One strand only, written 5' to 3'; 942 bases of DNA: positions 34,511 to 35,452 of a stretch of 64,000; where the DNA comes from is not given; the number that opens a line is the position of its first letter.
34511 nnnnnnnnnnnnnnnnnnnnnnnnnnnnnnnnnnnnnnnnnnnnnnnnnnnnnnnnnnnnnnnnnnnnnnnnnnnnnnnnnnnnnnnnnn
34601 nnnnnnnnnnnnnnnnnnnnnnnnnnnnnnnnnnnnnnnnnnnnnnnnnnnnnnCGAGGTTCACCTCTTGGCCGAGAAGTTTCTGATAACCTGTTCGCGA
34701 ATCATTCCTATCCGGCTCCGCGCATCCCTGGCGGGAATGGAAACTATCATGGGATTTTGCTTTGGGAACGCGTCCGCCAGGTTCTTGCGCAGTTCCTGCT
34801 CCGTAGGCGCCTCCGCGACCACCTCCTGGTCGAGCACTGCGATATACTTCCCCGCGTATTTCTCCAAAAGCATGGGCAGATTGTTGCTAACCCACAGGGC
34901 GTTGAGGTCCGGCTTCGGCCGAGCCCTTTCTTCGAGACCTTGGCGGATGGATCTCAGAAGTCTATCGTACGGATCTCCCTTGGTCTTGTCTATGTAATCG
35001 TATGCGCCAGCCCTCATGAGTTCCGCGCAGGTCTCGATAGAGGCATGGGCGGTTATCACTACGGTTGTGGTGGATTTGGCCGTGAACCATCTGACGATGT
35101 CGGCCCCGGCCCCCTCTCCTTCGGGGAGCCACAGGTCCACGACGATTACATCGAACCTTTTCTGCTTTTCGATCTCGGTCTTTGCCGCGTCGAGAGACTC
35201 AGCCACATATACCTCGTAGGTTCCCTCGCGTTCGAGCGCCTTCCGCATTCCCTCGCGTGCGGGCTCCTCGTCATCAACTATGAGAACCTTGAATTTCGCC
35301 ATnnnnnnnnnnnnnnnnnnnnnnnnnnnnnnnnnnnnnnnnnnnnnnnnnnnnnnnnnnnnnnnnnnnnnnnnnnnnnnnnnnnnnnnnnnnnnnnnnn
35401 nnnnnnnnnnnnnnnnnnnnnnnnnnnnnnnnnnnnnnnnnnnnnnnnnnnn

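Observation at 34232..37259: Candidate new system: soluble TPR histidine kinase -> receiver-DUF5678 -> retropepsin-like protease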

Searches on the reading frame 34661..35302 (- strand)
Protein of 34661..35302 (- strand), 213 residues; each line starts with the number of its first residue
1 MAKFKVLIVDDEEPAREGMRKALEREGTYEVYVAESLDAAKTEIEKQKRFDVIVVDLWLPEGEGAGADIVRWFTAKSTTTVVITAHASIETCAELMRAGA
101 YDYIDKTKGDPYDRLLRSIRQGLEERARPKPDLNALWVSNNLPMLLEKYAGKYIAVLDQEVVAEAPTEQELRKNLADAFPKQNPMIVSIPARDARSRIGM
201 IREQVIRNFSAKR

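Call 3: search_protein_families(library=pfam, proteins=[window:34661-35302:-], max_evalue=1)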
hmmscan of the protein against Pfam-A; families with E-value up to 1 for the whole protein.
window:34661-35302:- (213 aa): 3 families
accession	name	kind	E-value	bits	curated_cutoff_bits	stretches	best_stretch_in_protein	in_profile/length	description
PF00072.30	Response_reg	-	2.8e-19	69.8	30.2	1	6-107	1-100/111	Response regulator receiver domain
PF18929.5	DUF5678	-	1.9e-09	37.6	23.2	1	145-190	2-47/49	Family of unknown function (DUF5678)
PF20274.4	cREC_REC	-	0.0022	19.1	27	1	7-97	3-83/88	Cyclic-phosphate processing Receiver domain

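Call 4: search_protein_families(library=ncbifam, proteins=[window:34661-35302:-], max_evalue=1)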
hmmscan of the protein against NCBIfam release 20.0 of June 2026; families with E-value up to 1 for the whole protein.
window:34661-35302:- (213 aa): 83 families (the best 25 are shown)
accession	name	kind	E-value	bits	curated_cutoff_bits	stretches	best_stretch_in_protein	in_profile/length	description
NF051870.1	NAssimRespRegNtrX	equivalog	9.7e-16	57.7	600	1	5-125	3-121/452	nitrogen assimilation response regulator NtrX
NF006900.1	PRK09390.1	equivalog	1.4e-13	50.8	255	1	3-128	4-125/203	response regulator FixJ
NF008469.0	PRK11361.1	equivalog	7.1e-13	48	714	1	3-106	4-105/461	acetoacetate metabolism transcriptional regulator AtoC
NF033791.1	ActR_PrrA_rreg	equivalog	1.8e-12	47.6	250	1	6-108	4-104/173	ActR/PrrA/RegA family redox response regulator transcription factor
NF007820.0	PRK10529.1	equivalog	8.7e-12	44.9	325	1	5-109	3-104/225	two-component system response regulator KdpE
TIGR02154.1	PhoB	equivalog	6.9e-10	38.6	296.2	1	5-120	4-117/226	phosphate regulon transcriptional regulator PhoB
NF047785.1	respo_reg_MadR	equivalog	1.1e-09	38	300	1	5-120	2-118/209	MadR family response regulator transcription factor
NF001965.0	PRK00742.1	subfamily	1.5e-09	37.6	293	1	2-125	2-125/357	chemotaxis-specific protein-glutamate methyltransferase CheB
NF050064.1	BlResRespRegCbrR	equivalog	1.5e-09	37.3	600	1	5-121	4-117/415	bile resistance response regulator CbrR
NF007928.2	PRK10643.1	equivalog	3.5e-09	36.6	330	1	5-106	2-101/216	two-component system response regulator PmrA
NF007689.0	PRK10365.1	equivalog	4.8e-09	35.5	760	1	3-133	5-131/441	sigma-54-dependent response regulator transcription factor ZraR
NF009206.0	PRK12555.1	subfamily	4.9e-09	35.6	342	1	5-109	2-107/340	chemotaxis-specific protein-glutamate methyltransferase CheB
NF053854.1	RespRegPhoBBctds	equivalog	5.9e-09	35.6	270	1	6-106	1-100/225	two-component system response regulator PhoB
NF041733.1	resp_reg_CseB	equivalog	7.5e-09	35.3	350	1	5-110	2-104/228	two-component system response regulator CseB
NF007708.0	PRK10403.1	equivalog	9.4e-09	35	343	1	3-123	6-124/215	nitrate/nitrite response regulator protein NarP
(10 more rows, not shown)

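Call 5: find_homologous_proteins(query=window:34661-35302:-)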
Query window:34661-35302:- (213 aa): 46 proteins with E <= 0.001 among 1049 candidates.
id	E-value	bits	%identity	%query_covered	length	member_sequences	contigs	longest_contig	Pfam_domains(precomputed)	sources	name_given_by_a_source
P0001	4.4e-134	462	100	100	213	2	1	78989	PF00072.31,PF18929.6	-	-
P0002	3.0e-90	319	74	92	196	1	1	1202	PF00072.31,PF18929.6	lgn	-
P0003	7.0e-89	315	74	92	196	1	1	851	PF00072.31,PF18929.6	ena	-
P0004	2.4e-86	307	73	93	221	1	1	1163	PF00072.31,PF18929.6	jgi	jgi:DNA-binding NtrC family response regulator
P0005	1.9e-84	300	69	93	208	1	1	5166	PF00072.31,PF18929.6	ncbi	-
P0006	3.1e-82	293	72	92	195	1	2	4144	PF00072.31,PF18929.6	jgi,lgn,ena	jgi:DNA-binding NtrC family response regulator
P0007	9.1e-81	288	68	92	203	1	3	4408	PF00072.31,PF18929.6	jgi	jgi:DNA-binding NtrC family response regulator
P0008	4.7e-77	276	68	92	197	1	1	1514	PF00072.31,PF18929.6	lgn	-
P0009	7.0e-75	269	65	93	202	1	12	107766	PF00072.31,PF18929.6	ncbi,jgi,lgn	-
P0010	2.8e-73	264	66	93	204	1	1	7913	PF00072.31,PF18929.6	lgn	-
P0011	2.3e-29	121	41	88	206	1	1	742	PF00072.31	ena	-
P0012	4.8e-27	113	37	89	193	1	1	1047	PF00072.31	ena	-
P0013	1.6e-24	105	36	88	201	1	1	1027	PF00072.31,PF18929.6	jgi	jgi:DNA-binding NtrC family response regulator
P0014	7.6e-24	103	37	88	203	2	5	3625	PF00072.31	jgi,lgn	-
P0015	1.3e-23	102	35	88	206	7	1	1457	PF00072.31,PF18929.6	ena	-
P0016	5.4e-21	93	35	88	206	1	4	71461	PF00072.31,PF18929.6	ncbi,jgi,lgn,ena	-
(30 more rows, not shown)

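Call 7: find_encoding_contigs(protein=P0009, flank=6000, max_places=4)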
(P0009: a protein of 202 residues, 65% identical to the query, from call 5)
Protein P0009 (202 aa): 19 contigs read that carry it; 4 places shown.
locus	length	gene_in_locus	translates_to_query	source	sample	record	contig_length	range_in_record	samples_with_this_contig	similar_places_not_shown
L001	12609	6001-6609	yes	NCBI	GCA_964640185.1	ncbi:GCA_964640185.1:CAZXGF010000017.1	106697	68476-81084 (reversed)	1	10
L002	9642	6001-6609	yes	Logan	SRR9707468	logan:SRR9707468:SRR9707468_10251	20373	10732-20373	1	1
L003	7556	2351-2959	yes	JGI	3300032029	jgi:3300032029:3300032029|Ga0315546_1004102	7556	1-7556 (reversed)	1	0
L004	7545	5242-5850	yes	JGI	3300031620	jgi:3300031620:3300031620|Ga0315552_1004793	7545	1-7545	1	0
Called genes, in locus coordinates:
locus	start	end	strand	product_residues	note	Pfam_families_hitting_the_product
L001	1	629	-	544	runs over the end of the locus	-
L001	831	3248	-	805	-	PF12705:PDDEXK_1 (weak), PF04851:ResIII (weak), PF00270:DEAD (weak), PF06733:DEAD_2, PF13307:Helicase_C_2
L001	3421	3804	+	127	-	-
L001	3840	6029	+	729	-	-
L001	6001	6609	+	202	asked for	PF00072:Response_reg, PF18929:DUF5678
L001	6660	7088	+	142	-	-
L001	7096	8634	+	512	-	PF00474:SSF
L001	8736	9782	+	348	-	PF15892:BNR_4 (faint), PF13088:BNR_2, PF13859:BNR_3, PF02012:BNR (faint)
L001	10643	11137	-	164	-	-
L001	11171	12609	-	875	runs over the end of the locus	PF13229:Beta_helix (faint)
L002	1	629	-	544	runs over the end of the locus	-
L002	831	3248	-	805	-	PF12705:PDDEXK_1 (weak), PF04851:ResIII (weak), PF00270:DEAD (weak), PF06733:DEAD_2, PF13307:Helicase_C_2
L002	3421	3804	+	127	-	-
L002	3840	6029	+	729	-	-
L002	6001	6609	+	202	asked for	PF00072:Response_reg, PF18929:DUF5678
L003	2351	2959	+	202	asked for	PF00072:Response_reg, PF18929:DUF5678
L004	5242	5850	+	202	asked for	PF00072:Response_reg, PF18929:DUF5678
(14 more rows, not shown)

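Call 8: find_encoding_contigs(protein=P0016, flank=6000, max_places=3)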
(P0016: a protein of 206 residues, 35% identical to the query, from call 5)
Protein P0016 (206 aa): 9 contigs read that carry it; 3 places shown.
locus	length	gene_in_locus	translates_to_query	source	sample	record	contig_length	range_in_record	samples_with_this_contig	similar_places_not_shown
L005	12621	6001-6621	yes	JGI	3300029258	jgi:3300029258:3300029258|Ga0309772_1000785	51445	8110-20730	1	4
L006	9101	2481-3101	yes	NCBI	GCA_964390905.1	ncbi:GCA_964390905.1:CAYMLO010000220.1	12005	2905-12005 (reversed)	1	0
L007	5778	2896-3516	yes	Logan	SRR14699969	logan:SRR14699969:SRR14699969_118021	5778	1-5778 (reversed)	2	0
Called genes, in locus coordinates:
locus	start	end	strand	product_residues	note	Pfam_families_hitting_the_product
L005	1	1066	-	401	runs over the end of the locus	PF01960:ArgJ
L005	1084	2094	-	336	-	PF01118:Semialdhyde_dh, PF22698:Semialdhyde_dhC_1, PF02774:Semialdhyde_dhC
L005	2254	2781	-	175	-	PF00380:Ribosomal_S9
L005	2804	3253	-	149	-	PF00572:Ribosomal_L13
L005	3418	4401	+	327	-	PF13508:Acetyltransf_7 (weak)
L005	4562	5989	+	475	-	PF13424:TPR_12 (weak), PF13424:TPR_12 (weak), PF13371:TPR_9 (weak), PF13414:TPR_11 (weak), PF13432:TPR_16 (weak), PF14559:TPR_19, PF13371:TPR_9 (weak), PF02518:HATPase_c, +11 more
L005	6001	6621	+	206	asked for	PF00072:Response_reg, PF18929:DUF5678 (faint)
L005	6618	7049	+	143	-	PF13975:gag-asp_proteas (faint)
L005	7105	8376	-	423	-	PF12679:ABC2_membrane_2, PF12698:ABC2_membrane_3, PF01061:ABC2_membrane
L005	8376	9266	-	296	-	PF00005:ABC_tran, PF13304:AAA_21 (weak)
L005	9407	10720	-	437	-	-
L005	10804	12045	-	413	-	PF00155:Aminotran_1_2 (faint), PF01041:DegT_DnrJ_EryC1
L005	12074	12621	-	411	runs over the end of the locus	PF01208:URO-D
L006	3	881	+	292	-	PF13508:Acetyltransf_7 (weak)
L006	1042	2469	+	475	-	PF13424:TPR_12 (weak), PF13424:TPR_12 (weak), PF13371:TPR_9 (weak), PF13414:TPR_11 (weak), PF13432:TPR_16 (weak), PF14559:TPR_19, PF13371:TPR_9 (weak), PF02518:HATPase_c, +11 more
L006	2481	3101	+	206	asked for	PF00072:Response_reg, PF18929:DUF5678 (faint)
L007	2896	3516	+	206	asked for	PF00072:Response_reg, PF18929:DUF5678 (faint)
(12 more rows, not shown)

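Call 10: find_encoding_contigs(protein=P0014, flank=5000, max_places=4)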
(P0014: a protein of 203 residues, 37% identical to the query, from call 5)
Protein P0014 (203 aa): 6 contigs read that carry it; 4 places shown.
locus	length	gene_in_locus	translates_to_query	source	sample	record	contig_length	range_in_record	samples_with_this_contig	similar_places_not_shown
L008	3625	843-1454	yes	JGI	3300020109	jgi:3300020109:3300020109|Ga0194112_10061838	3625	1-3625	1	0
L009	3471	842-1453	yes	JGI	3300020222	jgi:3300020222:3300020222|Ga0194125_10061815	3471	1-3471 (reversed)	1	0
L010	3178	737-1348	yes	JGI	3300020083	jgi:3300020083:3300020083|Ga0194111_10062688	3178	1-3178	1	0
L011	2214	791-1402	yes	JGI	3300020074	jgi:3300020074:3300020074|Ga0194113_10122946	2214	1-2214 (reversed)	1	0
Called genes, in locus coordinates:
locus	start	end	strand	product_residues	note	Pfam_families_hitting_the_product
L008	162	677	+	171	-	PF16347:SGSH_C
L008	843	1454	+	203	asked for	PF00072:Response_reg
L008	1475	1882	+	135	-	-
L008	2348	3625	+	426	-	PF20581:DUF6785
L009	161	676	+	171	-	PF16347:SGSH_C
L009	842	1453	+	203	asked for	PF00072:Response_reg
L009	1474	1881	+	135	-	-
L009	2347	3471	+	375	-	?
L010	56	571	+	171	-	PF16347:SGSH_C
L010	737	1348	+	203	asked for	PF00072:Response_reg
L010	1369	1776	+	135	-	-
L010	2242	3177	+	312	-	?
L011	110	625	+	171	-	PF16347:SGSH_C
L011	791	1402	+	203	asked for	PF00072:Response_reg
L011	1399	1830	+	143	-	-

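Call 25: search_protein_families(library=pfam, proteins=[L001:3840-6029:+], max_evalue=0.1)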
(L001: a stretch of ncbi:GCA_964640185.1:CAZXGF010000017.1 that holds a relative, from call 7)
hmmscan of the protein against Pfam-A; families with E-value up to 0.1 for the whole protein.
L001:3840-6029:+ (729 aa): 43 families (the best 25 are shown)
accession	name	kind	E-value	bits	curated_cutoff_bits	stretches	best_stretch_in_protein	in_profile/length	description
PF00515.34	TPR_1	-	6.9e-67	219.2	27.8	10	350-382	2-34/34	Tetratricopeptide repeat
PF07719.23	TPR_2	-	7e-66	213.4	27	11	388-416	6-34/34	Tetratricopeptide repeat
PF13431.12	TPR_17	-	1.6e-52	171.9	24.4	6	338-370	2-34/34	Tetratricopeptide repeat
PF13414.12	TPR_11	-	8.8e-47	157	26.8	6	390-431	1-42/42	TPR repeat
PF13181.12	TPR_8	-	1.6e-46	152.9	25.7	5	389-416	7-34/34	Tetratricopeptide repeat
PF13424.12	TPR_12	-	2.4e-43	146.6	30.1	10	216-277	6-75/77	Tetratricopeptide repeat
PF13432.12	TPR_16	-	1.5e-40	137.6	32.7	6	57-110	11-64/65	Tetratricopeptide repeat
PF13428.12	TPR_14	-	3e-40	133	23.5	6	387-424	5-42/44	Tetratricopeptide repeat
PF14559.12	TPR_19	-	3.4e-37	127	25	5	261-314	5-58/68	Tetratricopeptide repeat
PF13371.12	TPR_9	-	2.8e-33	114.2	35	6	190-248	6-64/73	Tetratricopeptide repeat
PF13374.12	TPR_10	-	2.2e-29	101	27.5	4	250-276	5-31/42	Tetratricopeptide repeat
PF13176.12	TPR_7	-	1.5e-27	93.7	27.9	1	390-416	6-34/36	Tetratricopeptide repeat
PF02518.31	HATPase_c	-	9.6e-22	78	26.4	1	599-716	2-110/111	Histidine kinase-, DNA gyrase B-, and HSP90-like ATPase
PF12895.13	ANAPC3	-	4.1e-21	75.5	27.2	3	227-306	3-81/82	Anaphase-promoting complex, cyclosome, subunit 3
PF03704.23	BTAD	-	1.1e-19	71.7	22.1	3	6-137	6-122/146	Bacterial transcriptional activator domain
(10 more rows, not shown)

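Call 45: search_protein_representatives(alignment_id=A2)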
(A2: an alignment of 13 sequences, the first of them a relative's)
Query: 13 sequences, 193 profile positions. Proteins with E-value up to 0.001 (for the whole library): 439045; up to 1e-10: 44481; up to 1e-30: 149. The best 150 are listed.
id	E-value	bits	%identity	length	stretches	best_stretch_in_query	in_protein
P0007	2.3e-87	308.0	-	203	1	1-193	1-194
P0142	2.7e-71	255.6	-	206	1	2-192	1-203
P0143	3.4e-62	225.9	-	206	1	2-192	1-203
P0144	2.1e-57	210.3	-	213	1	2-189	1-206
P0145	9.0e-53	195.2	-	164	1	43-192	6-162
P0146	6.5e-52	192.4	-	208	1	2-191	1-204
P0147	4.9e-51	189.5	-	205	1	2-192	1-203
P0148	2.0e-50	187.5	-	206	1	2-191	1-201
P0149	8.7e-50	185.4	-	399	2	4-133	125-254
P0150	2.1e-49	184.2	-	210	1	2-192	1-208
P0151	2.9e-49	183.7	-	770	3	3-121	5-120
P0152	8.7e-49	182.2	-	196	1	3-191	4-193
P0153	1.8e-48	181.1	-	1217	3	2-118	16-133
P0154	3.7e-48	180.1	-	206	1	2-190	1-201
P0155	8.4e-48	179.0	-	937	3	3-125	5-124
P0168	8.7e-42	159.3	-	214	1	2-188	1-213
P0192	1.1e-36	142.7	-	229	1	3-175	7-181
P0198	6.8e-36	140.1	-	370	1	2-186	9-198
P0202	1.1e-35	139.4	-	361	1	3-178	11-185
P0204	1.6e-35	138.9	-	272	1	2-175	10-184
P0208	3.0e-35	138.0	-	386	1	2-183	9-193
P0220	3.1e-34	134.7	-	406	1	2-175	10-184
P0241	1.0e-32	129.7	-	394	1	2-175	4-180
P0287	9.5e-31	123.3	-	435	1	3-175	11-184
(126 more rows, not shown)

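Call 46: search_protein_families(library=padloc, proteins=[window:34661-35302:-], max_evalue=0.1)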
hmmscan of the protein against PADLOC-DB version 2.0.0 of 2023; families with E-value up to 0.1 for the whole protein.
window:34661-35302:- (213 aa): 2 families
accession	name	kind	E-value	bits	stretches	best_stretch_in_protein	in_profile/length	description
PDLC04725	PDC-M60B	-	3e-06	25.2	1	1-60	1-60/158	-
PDLC04726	PDC-M60C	-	0.0019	15.1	1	5-63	2-61/407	-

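Call 47: search_protein_families(library=pfam, proteins=[P0198, P0202, P0208, P0220, P0241, P0287, P0204, P0192, P0144, P0168], max_evalue=0.01)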
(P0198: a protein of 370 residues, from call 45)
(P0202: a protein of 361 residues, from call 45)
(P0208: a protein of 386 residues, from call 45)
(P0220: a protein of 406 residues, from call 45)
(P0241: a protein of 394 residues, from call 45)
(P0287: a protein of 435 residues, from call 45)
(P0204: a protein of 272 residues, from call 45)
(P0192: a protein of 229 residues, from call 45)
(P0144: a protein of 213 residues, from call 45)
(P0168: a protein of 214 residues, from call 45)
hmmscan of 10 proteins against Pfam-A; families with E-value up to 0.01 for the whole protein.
P0198 (370 aa): 3 families
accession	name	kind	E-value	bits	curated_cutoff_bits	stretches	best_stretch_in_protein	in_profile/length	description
PF04326.19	SLFN_AlbA_2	-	4.9e-22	79.1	25.3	1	216-349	1-116/118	Schlafen, AlbA_2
PF00072.30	Response_reg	-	2.6e-17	63.4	30.2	1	12-118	2-104/111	Response regulator receiver domain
PF18929.5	DUF5678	-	7.8e-06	26.1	23.2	1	153-198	2-46/49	Family of unknown function (DUF5678)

P0202 (361 aa): 3 families
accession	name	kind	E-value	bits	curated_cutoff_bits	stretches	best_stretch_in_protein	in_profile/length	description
PF04326.19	SLFN_AlbA_2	-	8.2e-19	68.7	25.3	1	208-344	1-114/118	Schlafen, AlbA_2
PF00072.30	Response_reg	-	1.6e-15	57.6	30.2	1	13-112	2-101/111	Response regulator receiver domain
PF18929.5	DUF5678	-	6.9e-05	23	23.2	1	149-181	2-34/49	Family of unknown function (DUF5678)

P0208 (386 aa): 5 families
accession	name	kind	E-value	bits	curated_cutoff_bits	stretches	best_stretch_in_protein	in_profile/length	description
PF00072.30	Response_reg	-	4.4e-20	72.4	30.2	1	12-115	2-102/111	Response regulator receiver domain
PF04326.19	SLFN_AlbA_2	-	6.6e-16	59.4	25.3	1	215-364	2-117/118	Schlafen, AlbA_2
PF18929.5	DUF5678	-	1.9e-05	24.8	23.2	1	151-184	2-35/49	Family of unknown function (DUF5678)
PF20274.4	cREC_REC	-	0.00021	22.3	27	1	12-93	3-76/88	Cyclic-phosphate processing Receiver domain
PF23198.2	PDE8A_N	-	0.0065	16.8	29.6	1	36-89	36-89/147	PDE8A-like, N-terminal domain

P0220 (406 aa): 2 families
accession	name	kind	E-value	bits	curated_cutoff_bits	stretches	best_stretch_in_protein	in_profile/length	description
PF00072.30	Response_reg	-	2.4e-18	66.8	30.2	1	12-115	1-103/111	Response regulator receiver domain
PF18929.5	DUF5678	-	5e-05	23.5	23.2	1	153-178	4-29/49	Family of unknown function (DUF5678)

P0241 (394 aa): 2 families
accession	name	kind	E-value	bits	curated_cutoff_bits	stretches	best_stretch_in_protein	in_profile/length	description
PF00072.30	Response_reg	-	1.9e-21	76.8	30.2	1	6-110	1-103/111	Response regulator receiver domain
PF18929.5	DUF5678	-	3e-06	27.4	23.2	1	147-184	2-42/49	Family of unknown function (DUF5678)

P0287 (435 aa): 2 families
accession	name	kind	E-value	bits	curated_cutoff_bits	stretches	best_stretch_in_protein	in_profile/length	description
PF00072.30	Response_reg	-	4e-19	69.3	30.2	1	13-114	2-102/111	Response regulator receiver domain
PF18929.5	DUF5678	-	0.0029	17.8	23.2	0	151-171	2-22/49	Family of unknown function (DUF5678)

P0204 (272 aa): 2 families
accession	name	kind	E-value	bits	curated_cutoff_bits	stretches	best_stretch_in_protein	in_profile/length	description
PF00072.30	Response_reg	-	2.9e-18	66.5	30.2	1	12-115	1-103/111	Response regulator receiver domain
PF18929.5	DUF5678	-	6.6e-05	23.1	23.2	1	150-183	1-34/49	Family of unknown function (DUF5678)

P0192 (229 aa): 4 families
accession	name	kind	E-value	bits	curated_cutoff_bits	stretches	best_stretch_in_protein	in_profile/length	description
PF00072.30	Response_reg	-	1.4e-20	73.9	30.2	1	9-110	2-101/111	Response regulator receiver domain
PF18929.5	DUF5678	-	0.00035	20.8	23.2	1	148-180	2-34/49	Family of unknown function (DUF5678)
PF21194.3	TadZ-like_ARD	-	0.0049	17.6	27.4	0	6-65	3-64/108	TadZ-like, receiver domain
PF13847.12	Methyltransf_31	-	0.0072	16.5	27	0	4-85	27-109/145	Methyltransferase domain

P0144 (213 aa): 2 families
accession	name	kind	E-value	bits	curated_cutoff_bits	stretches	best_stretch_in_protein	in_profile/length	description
PF00072.30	Response_reg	-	5e-14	52.8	30.2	1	3-124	1-109/111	Response regulator receiver domain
PF18929.5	DUF5678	-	2.6e-10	40.4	23.2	1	158-205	1-48/49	Family of unknown function (DUF5678)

P0168 (214 aa): 2 families
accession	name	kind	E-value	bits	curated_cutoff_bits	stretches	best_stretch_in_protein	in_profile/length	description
PF00072.30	Response_reg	-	6.6e-13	49.2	30.2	2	3-60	1-52/111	Response regulator receiver domain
PF18929.5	DUF5678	-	2.5e-05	24.5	23.2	1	167-199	2-34/49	Family of unknown function (DUF5678)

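Call 60: find_encoding_contigs(protein=P0198, flank=4000, max_places=2)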
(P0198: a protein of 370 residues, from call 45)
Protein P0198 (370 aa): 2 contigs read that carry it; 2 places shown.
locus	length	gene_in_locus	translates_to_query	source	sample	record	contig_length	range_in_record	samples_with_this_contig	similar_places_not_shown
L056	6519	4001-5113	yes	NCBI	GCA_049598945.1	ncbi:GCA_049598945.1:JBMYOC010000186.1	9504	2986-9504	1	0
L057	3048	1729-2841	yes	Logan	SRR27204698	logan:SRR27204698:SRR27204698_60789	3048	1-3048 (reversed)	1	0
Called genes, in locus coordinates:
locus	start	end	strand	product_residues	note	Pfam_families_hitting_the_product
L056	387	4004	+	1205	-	-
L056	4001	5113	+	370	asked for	PF00072:Response_reg, PF04326:SLFN_AlbA_2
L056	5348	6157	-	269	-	-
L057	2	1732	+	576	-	?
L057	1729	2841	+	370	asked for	PF00072:Response_reg, PF04326:SLFN_AlbA_2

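Call 61: search_protein_families(library=pfam, proteins=[L056:387-4004:+, L056:5348-6157:-], max_evalue=0.01)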
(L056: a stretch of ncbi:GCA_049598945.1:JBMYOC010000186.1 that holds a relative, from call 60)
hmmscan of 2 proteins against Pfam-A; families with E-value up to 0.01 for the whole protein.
L056:387-4004:+ (1205 aa): 40 families (the best 25 are shown)
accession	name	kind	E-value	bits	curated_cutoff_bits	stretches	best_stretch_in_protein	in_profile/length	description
PF13431.12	TPR_17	-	1.3e-92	296.9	24.4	8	119-149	2-32/34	Tetratricopeptide repeat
PF07719.23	TPR_2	-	2e-86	277.5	27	6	323-350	7-34/34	Tetratricopeptide repeat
PF13428.12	TPR_14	-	4.2e-78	250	23.5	4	130-173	1-44/44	Tetratricopeptide repeat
PF23914.1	TPR_CcmH_CycH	-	3.9e-71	238.4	42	12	122-215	42-138/158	Cytochrome c-type biogenesis protein H TPR domain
PF14559.12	TPR_19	-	1.1e-68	227.9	25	11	111-162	6-57/68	Tetratricopeptide repeat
PF13424.12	TPR_12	-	9.4e-58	192.8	30.1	5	165-229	4-76/77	Tetratricopeptide repeat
PF00515.34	TPR_1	-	4.8e-57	188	27.8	2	630-656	8-34/34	Tetratricopeptide repeat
PF13181.12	TPR_8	-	1.4e-54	178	25.7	1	166-197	3-34/34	Tetratricopeptide repeat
PF13371.12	TPR_9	-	5.4e-46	154.9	35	4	256-318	2-64/73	Tetratricopeptide repeat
PF13432.12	TPR_16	-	4.8e-38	129.6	32.7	4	137-197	4-64/65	Tetratricopeptide repeat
PF12895.13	ANAPC3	-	3.6e-35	120.5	27.2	4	111-188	4-80/82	Anaphase-promoting complex, cyclosome, subunit 3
PF13429.12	TPR_15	-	3.9e-35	122.1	26.2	3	199-345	147-276/280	Tetratricopeptide repeat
PF23233.1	HAT_Syf1_CNRKL1_N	-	4.1e-30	105.1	27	2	187-348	5-160/161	Pre-mRNA-splicing factor Syf1/CNRKL1 N-terminal HAT repeat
PF13414.12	TPR_11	-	5.9e-27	93.5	26.8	2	171-212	1-42/42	TPR repeat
PF01535.26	PPR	-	1.1e-21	75.9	25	0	70-87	8-25/31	PPR repeat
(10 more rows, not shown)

L056:5348-6157:- (269 aa): 1 family
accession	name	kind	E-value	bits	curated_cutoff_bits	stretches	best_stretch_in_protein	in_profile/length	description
PF01411.24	tRNA-synt_2c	-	0.0074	15.3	30.3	1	55-128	383-457/552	tRNA synthetases class II (A)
